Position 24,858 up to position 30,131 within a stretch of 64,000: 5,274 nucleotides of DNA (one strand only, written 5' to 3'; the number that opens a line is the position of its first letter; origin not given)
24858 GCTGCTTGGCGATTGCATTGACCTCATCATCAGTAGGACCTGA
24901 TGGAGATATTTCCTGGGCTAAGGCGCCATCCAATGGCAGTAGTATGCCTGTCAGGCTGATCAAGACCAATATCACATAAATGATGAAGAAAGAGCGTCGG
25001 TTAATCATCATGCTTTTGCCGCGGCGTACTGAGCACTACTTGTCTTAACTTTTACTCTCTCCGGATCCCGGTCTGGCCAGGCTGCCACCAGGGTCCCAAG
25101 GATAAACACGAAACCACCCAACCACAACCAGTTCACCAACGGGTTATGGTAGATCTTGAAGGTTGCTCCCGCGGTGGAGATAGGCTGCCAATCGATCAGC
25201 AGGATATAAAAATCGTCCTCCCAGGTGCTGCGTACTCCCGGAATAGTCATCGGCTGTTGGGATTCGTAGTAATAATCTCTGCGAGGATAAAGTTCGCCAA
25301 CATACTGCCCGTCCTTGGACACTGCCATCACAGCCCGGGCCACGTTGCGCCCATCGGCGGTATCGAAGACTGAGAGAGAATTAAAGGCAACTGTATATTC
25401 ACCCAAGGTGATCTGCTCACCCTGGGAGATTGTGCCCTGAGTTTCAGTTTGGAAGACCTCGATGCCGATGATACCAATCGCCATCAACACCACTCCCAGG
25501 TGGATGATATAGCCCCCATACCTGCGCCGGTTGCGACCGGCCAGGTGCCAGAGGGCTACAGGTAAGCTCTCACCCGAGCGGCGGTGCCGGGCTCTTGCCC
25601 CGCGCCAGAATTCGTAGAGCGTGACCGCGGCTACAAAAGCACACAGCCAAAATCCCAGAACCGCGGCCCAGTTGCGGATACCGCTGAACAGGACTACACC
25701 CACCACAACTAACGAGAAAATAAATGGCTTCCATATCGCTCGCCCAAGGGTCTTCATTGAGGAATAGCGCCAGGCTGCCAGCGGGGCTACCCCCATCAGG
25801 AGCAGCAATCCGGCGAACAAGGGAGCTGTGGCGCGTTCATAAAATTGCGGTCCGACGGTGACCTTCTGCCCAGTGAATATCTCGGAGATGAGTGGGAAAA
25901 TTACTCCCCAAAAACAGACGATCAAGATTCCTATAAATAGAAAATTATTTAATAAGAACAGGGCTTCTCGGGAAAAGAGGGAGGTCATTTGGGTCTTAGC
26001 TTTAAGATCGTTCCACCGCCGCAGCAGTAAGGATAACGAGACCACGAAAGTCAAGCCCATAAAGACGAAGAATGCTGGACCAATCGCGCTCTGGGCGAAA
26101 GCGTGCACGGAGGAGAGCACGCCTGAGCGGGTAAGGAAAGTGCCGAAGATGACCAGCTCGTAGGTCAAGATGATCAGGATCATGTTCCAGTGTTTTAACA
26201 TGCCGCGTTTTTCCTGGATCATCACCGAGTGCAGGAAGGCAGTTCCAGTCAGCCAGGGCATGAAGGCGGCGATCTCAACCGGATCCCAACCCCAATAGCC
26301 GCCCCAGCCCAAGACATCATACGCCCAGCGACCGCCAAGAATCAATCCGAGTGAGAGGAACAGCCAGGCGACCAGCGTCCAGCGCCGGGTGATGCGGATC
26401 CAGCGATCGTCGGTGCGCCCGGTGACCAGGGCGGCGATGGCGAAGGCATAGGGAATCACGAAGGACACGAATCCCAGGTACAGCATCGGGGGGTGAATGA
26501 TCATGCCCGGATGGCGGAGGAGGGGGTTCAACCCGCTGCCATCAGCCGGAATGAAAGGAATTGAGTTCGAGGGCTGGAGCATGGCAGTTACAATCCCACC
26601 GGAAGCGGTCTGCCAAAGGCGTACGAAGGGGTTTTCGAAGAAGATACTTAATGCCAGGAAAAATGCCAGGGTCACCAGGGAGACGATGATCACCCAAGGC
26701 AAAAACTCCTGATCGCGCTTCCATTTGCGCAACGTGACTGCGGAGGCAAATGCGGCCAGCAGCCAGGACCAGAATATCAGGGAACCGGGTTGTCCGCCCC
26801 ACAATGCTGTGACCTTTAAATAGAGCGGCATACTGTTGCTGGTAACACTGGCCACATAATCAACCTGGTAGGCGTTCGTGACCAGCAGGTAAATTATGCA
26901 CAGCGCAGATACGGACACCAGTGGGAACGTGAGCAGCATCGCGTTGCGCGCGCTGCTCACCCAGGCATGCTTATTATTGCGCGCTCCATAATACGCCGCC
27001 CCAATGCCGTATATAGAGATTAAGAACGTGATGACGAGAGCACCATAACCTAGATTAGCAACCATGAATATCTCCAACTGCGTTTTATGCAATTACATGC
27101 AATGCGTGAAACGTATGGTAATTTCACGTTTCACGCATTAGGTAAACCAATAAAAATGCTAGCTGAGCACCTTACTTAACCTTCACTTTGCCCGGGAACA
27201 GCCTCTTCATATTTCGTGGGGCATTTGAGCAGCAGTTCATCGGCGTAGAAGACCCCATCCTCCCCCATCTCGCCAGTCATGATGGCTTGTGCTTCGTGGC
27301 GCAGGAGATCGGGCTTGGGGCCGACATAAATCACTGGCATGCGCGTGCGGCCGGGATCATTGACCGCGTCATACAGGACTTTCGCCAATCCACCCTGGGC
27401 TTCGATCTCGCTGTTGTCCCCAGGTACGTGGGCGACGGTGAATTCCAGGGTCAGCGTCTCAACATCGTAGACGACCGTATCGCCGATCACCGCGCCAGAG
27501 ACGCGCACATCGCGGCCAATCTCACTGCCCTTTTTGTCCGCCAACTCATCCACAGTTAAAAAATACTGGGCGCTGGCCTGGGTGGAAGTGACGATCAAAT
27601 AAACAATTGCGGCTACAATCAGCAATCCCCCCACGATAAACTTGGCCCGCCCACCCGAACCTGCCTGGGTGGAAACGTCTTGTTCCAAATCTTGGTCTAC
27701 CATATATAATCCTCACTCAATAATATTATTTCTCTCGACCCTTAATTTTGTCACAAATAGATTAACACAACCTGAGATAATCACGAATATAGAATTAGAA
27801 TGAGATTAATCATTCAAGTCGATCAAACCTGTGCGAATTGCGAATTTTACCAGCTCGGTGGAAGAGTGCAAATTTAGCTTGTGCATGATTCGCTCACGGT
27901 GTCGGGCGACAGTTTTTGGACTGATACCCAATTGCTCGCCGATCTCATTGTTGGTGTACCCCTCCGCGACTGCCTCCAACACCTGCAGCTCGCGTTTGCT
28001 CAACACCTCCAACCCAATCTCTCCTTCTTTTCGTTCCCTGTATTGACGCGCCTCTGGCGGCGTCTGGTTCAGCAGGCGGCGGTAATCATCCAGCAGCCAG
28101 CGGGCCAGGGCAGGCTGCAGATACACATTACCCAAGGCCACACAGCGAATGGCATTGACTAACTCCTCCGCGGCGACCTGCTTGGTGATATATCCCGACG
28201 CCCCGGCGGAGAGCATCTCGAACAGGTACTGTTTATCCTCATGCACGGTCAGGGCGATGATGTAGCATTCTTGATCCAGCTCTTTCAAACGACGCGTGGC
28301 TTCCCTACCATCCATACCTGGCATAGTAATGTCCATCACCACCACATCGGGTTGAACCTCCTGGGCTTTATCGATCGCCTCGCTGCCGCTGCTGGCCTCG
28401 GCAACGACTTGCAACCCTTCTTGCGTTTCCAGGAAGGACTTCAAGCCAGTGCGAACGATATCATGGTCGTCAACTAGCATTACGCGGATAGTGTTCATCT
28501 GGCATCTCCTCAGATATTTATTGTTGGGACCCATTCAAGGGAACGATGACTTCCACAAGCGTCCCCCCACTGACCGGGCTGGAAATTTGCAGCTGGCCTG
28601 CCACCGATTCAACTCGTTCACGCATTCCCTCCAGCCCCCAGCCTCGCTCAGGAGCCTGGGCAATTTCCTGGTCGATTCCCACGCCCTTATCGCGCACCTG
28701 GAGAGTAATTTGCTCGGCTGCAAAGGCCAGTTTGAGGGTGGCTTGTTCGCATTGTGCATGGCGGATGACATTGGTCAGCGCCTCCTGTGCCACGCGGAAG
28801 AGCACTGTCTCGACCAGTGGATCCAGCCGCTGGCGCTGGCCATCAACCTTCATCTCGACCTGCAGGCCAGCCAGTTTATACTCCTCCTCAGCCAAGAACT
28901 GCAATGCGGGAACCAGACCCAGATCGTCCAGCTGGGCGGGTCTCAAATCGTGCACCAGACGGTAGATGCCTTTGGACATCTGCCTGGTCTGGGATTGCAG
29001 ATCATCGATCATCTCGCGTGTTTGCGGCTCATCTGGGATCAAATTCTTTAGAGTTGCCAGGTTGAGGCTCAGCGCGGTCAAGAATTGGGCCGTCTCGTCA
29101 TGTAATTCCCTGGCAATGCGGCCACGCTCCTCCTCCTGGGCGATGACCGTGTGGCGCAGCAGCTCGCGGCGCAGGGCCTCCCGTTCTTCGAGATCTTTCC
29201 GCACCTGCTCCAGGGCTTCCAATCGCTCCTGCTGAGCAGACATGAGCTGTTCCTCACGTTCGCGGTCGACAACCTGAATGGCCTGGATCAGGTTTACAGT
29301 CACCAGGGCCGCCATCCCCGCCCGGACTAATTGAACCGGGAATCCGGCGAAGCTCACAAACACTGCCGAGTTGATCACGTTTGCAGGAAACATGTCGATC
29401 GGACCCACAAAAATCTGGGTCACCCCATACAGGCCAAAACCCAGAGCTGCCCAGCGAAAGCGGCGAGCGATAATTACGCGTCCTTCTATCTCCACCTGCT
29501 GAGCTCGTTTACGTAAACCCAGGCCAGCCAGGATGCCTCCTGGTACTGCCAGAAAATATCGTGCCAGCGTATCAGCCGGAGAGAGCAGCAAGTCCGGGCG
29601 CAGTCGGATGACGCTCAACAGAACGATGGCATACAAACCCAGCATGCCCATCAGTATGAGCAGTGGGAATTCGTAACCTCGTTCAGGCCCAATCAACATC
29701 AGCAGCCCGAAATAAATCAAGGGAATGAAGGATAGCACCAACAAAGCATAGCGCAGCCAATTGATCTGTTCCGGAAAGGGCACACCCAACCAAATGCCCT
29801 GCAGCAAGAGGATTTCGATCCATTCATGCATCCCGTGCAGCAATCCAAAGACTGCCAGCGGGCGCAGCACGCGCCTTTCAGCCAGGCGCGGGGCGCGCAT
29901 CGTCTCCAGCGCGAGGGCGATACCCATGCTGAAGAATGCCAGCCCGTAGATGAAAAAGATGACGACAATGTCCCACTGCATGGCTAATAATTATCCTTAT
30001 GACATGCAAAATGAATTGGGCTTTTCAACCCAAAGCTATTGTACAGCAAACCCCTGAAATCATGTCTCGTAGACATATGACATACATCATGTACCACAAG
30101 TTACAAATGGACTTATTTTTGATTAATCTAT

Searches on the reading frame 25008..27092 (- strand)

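Call 58: search_protein_families(library=pfam, proteins=[window:25008-27092:-], max_evalue=0.0001)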
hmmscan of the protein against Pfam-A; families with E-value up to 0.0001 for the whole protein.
window:25008-27092:- (694 aa): 2 families
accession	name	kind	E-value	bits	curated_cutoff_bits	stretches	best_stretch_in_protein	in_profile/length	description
PF16327.10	CcmF_C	-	6.1e-56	190.4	28.7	1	344-671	3-320/323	Cytochrome c-type biogenesis protein CcmF C-terminal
PF01578.25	Cytochrom_C_asm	-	4e-38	131.6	29.9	1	99-323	2-206/212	Cytochrome C assembly protein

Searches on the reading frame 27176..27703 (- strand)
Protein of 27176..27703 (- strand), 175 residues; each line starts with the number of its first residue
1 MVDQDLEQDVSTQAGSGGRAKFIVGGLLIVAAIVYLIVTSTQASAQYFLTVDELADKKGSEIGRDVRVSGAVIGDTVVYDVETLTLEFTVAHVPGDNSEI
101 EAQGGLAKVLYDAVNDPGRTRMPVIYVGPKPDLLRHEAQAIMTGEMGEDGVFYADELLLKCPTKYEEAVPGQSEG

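Call 58: search_protein_families(library=pfam, proteins=[window:27176-27703:-], max_evalue=0.0001)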
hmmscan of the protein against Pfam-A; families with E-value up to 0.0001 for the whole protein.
window:27176-27703:- (175 aa): 1 family
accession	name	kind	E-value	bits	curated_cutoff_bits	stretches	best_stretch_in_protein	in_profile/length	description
PF03100.22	CcmE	-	1.6e-22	80.2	24.6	1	46-167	2-98/99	CcmE domain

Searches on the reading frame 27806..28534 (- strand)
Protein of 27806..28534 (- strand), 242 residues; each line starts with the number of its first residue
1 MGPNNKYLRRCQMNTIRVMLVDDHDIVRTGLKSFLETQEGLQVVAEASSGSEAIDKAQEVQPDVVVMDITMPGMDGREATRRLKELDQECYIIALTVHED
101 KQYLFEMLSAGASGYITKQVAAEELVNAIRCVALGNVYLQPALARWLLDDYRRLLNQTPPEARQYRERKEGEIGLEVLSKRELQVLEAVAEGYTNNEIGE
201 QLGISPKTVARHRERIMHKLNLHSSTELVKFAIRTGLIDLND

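Call 59: search_protein_families(library=pfam, proteins=[window:27806-28534:-], max_evalue=0.0001)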
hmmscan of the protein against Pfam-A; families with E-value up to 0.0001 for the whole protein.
window:27806-28534:- (242 aa): 6 families
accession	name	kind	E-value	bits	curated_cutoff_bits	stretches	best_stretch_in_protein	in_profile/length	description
PF00072.30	Response_reg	-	1.3e-33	116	30.2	1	18-130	1-111/111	Response regulator receiver domain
PF00196.25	GerE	-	7.6e-23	80.3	23.5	1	177-232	2-57/57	Bacterial regulatory proteins, luxR family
PF13384.12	HTH_23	-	1.4e-06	28.4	24.6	1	180-215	5-40/50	Homeodomain-like domain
PF08281.18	Sigma70_r4_2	-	5.5e-06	26.4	25.7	1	175-219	8-53/54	Sigma-70, region 4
PF04545.22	Sigma70_r4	-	1.5e-05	24.9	24.1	1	175-220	2-48/50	Sigma-70, region 4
PF13518.12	HTH_28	-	5.1e-05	23.7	25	0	183-215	3-35/52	Helix-turn-helix domain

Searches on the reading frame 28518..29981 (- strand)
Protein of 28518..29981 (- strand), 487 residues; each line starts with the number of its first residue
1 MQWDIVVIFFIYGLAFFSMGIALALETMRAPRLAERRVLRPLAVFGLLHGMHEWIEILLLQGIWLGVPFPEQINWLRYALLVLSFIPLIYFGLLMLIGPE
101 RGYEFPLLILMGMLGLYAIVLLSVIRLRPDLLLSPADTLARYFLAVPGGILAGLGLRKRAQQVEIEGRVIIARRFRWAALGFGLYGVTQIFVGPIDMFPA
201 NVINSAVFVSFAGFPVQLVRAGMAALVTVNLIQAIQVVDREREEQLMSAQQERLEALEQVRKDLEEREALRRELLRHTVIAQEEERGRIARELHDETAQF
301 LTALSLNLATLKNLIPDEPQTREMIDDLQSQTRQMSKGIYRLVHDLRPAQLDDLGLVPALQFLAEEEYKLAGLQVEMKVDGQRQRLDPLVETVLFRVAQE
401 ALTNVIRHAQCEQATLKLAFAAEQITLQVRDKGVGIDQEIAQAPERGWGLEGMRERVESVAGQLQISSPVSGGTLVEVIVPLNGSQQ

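Call 59: search_protein_families(library=pfam, proteins=[window:28518-29981:-], max_evalue=0.0001)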
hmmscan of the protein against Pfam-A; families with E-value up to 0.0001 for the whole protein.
window:28518-29981:- (487 aa): 3 families
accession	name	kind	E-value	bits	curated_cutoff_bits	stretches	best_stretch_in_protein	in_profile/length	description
PF07730.19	HisKA_3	-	7e-14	52.6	24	1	285-351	1-68/68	Histidine kinase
PF02518.31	HATPase_c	-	6.3e-13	49.6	26.4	1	392-483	4-110/111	Histidine kinase-, DNA gyrase B-, and HSP90-like ATPase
PF13581.12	HATPase_c_2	-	6.9e-07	29.8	27.4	1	398-465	36-113/127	Histidine kinase-like ATPase domain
